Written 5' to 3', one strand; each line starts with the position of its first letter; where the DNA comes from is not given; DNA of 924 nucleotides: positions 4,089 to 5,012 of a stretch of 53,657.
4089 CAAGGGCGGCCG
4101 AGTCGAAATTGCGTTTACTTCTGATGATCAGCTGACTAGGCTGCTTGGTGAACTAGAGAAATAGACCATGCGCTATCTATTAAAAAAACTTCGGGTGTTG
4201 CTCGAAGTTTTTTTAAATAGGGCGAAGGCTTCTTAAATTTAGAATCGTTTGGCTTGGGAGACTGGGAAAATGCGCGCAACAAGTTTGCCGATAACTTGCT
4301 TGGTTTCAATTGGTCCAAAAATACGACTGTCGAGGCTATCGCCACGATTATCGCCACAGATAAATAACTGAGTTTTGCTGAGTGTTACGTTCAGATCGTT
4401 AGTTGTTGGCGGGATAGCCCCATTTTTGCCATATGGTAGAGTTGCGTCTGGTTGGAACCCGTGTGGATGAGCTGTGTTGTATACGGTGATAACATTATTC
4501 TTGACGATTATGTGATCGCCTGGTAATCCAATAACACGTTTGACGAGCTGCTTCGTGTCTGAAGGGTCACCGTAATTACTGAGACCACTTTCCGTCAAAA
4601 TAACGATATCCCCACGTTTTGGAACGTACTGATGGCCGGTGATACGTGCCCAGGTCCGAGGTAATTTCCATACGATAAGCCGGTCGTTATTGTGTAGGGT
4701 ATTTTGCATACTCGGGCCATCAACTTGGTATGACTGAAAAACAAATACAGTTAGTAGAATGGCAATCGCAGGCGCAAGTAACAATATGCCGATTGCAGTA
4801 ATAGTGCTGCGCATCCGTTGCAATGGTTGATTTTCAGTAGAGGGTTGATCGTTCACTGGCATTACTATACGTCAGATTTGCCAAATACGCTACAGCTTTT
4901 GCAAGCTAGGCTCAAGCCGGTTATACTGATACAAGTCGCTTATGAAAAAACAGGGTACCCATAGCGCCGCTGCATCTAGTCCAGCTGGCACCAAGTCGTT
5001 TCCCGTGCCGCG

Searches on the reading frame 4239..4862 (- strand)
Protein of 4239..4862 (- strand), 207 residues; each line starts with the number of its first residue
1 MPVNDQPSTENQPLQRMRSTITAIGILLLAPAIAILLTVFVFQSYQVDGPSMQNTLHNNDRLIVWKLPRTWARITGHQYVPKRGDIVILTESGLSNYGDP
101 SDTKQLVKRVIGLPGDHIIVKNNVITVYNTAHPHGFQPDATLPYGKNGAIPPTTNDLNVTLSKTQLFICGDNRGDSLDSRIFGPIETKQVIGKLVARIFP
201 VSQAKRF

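Call 78: search_protein_families(library=pfam, proteins=[window:4239-4862:-], max_evalue=0.01)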
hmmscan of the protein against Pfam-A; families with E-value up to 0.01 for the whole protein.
window:4239-4862:- (207 aa): 1 family
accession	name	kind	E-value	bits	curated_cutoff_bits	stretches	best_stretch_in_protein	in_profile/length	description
PF10502.14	Peptidase_S26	-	2.6e-34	119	22.9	1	24-198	5-167/168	Signal peptidase, peptidase S26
